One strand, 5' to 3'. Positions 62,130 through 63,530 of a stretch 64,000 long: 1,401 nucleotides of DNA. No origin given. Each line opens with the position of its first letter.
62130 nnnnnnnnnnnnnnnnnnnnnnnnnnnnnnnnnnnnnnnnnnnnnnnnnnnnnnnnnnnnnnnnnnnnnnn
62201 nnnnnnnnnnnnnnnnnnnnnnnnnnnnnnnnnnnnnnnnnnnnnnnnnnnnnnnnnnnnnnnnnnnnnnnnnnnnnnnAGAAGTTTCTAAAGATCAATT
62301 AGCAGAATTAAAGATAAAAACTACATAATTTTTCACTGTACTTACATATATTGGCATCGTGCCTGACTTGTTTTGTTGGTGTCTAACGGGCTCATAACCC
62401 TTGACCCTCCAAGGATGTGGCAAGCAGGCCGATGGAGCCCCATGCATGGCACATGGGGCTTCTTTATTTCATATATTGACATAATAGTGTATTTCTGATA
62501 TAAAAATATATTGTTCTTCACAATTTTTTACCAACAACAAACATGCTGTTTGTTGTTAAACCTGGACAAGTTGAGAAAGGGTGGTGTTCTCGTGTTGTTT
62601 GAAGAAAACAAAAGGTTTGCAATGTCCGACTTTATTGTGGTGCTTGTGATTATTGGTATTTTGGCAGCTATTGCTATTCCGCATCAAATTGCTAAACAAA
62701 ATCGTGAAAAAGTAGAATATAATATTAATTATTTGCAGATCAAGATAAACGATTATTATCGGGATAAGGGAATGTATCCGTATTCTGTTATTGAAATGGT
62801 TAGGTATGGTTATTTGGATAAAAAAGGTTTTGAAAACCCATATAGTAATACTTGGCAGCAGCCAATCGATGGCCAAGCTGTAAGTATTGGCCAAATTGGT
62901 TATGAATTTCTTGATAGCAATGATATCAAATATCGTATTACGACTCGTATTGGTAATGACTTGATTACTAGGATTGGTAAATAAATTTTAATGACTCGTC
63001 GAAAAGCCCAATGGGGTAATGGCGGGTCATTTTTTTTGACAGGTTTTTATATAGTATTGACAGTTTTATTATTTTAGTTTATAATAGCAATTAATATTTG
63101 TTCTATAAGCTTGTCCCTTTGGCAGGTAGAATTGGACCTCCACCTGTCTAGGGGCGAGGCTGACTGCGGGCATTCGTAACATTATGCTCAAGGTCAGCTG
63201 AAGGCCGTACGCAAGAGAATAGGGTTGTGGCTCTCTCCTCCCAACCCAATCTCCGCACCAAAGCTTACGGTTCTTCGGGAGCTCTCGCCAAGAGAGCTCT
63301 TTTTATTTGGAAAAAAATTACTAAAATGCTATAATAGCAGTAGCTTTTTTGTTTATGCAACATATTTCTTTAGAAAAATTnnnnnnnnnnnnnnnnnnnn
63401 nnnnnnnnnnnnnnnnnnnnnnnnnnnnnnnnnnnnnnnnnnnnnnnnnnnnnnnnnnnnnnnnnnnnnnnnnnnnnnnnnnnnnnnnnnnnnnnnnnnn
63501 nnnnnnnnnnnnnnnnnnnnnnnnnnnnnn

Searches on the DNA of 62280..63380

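Call 88: search_rna_families(source=window, start=62280, end=63380, threshold=evalue, max_evalue=10, show_alignments=3)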
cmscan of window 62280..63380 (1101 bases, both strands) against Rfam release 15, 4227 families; matches with E-value up to 10: 3.
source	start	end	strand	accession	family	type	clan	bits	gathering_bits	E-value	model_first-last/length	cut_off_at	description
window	62496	62598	+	RF01480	rli52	Cis-reg;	-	22.7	70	1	1-95/95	no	Listeria sRNA rli52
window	63050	63142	-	RF03095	RAGATH-17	Gene; sRNA;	-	22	102.3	4.8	1-96/96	no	RAGATH-17 RNA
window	62487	62600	+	RF02650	CncR1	Gene; sRNA;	-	20.8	76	0.029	1-213/213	no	Cag non-coding RNA1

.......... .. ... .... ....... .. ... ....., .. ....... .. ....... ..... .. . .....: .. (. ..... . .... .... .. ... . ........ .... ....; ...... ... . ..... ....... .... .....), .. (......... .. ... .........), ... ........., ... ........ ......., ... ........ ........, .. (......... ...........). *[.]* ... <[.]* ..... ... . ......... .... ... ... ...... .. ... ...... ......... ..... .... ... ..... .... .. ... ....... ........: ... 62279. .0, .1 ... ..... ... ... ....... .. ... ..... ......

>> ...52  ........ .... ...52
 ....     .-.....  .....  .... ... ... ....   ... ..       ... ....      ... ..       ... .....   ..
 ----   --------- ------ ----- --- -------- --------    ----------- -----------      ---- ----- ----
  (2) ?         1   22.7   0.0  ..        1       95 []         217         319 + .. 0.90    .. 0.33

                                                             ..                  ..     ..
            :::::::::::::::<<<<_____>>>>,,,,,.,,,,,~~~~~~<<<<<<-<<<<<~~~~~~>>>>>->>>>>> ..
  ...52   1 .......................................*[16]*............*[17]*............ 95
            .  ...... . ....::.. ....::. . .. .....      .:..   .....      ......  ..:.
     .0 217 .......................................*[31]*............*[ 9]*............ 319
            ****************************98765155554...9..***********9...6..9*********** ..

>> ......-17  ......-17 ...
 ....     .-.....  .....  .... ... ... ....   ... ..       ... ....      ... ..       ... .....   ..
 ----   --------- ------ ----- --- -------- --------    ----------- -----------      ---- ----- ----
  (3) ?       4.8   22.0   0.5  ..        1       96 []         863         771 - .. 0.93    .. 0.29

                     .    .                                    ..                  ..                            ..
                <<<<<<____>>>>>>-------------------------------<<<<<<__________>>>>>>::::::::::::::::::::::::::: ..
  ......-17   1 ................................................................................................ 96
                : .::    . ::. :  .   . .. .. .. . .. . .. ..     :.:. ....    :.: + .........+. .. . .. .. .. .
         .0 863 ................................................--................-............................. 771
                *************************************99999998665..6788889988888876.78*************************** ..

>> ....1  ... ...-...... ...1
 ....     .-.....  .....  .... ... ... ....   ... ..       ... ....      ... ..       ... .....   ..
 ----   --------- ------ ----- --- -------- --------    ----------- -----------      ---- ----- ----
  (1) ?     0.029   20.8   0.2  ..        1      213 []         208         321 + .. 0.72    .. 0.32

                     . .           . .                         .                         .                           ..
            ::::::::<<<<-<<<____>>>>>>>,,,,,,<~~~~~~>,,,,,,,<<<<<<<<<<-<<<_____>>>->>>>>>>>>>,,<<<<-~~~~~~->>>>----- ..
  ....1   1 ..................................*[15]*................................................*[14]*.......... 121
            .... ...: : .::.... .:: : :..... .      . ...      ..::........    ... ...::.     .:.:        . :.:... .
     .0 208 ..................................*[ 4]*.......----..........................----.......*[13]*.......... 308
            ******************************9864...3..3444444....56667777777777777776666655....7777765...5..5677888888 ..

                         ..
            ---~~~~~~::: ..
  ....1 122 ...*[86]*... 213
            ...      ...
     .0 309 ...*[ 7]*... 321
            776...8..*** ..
